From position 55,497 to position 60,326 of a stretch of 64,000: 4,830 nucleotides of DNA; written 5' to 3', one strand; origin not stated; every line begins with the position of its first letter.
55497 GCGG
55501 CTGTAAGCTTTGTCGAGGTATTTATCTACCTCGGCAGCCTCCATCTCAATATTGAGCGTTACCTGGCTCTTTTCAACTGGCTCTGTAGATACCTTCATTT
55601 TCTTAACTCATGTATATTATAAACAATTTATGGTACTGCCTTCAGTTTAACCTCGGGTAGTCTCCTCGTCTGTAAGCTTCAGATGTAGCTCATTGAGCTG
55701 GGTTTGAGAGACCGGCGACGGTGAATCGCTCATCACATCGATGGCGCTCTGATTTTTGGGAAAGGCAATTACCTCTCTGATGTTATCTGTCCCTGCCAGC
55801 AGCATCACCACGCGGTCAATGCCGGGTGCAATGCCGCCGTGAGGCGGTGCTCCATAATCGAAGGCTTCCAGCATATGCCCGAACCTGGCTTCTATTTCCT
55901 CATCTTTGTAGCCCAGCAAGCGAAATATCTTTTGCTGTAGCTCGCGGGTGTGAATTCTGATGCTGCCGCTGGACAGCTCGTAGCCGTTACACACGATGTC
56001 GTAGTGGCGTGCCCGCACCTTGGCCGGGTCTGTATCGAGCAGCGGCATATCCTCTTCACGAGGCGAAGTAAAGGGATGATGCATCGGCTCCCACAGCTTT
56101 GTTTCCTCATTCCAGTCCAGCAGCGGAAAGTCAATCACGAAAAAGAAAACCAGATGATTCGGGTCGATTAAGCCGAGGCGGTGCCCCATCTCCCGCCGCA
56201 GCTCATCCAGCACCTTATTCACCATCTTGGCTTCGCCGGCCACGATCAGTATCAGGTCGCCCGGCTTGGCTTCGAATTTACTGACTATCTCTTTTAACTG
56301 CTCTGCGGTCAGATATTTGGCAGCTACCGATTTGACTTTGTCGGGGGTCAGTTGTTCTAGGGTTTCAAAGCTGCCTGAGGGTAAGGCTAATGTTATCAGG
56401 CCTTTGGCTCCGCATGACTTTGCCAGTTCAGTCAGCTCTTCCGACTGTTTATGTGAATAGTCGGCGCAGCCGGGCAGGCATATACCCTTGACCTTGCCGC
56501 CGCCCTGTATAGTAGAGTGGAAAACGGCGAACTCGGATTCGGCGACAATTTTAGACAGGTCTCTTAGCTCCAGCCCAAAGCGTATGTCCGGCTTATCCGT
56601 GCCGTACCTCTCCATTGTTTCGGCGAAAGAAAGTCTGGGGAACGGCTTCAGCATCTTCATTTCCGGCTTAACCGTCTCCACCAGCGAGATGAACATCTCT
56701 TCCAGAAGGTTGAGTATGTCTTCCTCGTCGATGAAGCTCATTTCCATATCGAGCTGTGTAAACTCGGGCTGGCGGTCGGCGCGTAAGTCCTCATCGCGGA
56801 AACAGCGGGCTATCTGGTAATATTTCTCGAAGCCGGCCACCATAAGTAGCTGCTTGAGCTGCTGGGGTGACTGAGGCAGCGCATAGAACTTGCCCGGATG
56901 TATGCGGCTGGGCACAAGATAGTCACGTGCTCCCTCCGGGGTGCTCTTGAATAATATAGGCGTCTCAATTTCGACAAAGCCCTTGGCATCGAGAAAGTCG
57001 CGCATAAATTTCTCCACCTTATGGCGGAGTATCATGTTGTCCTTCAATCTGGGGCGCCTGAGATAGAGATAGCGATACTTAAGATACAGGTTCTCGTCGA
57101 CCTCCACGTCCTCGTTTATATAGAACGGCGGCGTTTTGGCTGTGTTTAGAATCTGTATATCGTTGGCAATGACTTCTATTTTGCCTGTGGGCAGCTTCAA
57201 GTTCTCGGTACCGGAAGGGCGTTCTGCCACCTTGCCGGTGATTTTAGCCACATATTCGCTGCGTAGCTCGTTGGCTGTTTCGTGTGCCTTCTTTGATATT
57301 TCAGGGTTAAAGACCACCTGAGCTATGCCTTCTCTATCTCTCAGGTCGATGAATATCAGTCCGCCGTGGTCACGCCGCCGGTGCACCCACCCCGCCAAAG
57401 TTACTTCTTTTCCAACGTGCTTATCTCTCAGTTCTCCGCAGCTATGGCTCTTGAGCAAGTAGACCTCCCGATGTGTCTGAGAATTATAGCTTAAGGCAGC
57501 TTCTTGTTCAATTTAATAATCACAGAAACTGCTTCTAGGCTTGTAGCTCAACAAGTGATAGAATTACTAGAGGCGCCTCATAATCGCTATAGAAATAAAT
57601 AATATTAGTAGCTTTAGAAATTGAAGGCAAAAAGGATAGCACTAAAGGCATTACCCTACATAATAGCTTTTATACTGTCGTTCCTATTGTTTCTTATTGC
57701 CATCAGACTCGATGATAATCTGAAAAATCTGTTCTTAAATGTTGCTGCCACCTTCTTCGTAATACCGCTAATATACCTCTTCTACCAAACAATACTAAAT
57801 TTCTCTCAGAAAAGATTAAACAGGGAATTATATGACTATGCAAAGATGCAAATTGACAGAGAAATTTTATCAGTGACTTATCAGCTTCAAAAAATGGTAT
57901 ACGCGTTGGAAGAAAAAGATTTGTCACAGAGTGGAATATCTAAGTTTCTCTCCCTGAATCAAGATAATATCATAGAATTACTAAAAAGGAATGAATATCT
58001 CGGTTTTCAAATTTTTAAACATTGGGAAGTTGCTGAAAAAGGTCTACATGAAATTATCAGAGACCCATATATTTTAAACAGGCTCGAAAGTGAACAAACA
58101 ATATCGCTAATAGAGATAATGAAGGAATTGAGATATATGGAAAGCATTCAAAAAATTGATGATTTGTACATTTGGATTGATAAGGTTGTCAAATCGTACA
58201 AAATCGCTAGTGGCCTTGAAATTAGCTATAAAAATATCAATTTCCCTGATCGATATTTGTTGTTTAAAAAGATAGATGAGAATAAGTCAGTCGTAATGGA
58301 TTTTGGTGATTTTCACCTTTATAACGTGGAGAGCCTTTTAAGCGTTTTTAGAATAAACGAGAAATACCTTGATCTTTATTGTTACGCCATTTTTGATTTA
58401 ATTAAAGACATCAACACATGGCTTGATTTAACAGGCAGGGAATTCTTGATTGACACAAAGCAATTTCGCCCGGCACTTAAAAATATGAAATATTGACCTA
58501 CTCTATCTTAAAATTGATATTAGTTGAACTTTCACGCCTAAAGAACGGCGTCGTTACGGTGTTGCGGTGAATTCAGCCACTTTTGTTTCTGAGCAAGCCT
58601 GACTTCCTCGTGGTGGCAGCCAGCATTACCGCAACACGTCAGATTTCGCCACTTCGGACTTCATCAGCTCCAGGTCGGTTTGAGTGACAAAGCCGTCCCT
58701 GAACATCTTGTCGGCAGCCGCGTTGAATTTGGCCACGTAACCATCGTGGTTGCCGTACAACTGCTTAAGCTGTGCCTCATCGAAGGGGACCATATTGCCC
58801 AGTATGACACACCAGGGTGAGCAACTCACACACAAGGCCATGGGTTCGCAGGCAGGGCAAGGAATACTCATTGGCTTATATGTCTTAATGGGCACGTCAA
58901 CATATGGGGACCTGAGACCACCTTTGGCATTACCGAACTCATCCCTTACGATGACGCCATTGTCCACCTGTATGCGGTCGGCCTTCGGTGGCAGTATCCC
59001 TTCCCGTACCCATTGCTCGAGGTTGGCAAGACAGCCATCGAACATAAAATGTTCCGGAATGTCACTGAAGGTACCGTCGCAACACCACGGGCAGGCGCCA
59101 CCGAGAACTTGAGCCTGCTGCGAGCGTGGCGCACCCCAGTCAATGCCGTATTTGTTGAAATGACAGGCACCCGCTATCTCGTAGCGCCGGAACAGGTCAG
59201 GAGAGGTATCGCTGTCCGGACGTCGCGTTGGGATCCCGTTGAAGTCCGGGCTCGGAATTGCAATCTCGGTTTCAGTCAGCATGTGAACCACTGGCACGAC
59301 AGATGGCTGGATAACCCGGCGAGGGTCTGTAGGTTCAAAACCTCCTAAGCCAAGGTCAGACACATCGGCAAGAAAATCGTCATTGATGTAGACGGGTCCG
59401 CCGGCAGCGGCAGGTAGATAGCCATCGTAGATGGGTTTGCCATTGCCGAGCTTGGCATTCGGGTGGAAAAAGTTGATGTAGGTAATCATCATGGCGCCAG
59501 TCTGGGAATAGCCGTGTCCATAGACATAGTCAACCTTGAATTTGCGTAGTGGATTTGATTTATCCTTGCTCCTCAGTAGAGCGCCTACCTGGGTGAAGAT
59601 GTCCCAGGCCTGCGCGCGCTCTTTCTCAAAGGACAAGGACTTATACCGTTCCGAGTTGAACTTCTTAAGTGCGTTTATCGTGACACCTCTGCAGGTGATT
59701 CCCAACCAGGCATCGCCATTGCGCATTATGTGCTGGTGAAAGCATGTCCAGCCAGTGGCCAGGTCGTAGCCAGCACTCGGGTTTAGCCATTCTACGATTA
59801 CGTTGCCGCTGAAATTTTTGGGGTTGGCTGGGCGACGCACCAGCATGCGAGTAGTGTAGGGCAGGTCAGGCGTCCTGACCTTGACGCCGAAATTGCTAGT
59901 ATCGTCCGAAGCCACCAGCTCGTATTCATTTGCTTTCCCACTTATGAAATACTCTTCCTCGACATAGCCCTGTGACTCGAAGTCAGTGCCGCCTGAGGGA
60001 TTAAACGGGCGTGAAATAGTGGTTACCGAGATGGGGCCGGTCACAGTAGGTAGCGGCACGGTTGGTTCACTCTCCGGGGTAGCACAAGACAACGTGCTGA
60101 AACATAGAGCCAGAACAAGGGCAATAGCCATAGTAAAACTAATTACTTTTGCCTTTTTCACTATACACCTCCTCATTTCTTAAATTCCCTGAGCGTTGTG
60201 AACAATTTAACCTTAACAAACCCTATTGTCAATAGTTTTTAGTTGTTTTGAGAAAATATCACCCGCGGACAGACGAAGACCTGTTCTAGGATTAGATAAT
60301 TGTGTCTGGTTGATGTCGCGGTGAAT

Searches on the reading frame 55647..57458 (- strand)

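Call 81: search_protein_families(library=pfam, max_evalue=0.00001, proteins=[window:55647-57458:-])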
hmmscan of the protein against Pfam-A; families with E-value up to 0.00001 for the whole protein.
window:55647-57458:- (603 aa): 3 families
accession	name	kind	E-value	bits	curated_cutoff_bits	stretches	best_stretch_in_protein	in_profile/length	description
PF00152.25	tRNA-synt_2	-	2.2e-122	408.4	25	1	121-570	1-308/308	tRNA synthetases class II (D, K and N)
PF01336.31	tRNA_anti-codon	-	3.7e-20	72.1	27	1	19-104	1-75/75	OB-fold nucleic acid binding domain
PF02938.19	GAD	-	1.3e-18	67.5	23.4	1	313-417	1-95/95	GAD domain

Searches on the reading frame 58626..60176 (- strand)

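Call 81: search_protein_families(library=pfam, max_evalue=0.00001, proteins=[window:58626-60176:-])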
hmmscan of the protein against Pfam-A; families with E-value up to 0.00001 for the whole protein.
window:58626-60176:- (516 aa): 1 family
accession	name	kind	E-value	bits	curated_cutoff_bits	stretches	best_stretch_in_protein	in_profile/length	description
PF20091.5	Abhydrolase_10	-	7.7e-130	434.1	23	1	45-503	1-425/429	Alpha/beta hydrolase domain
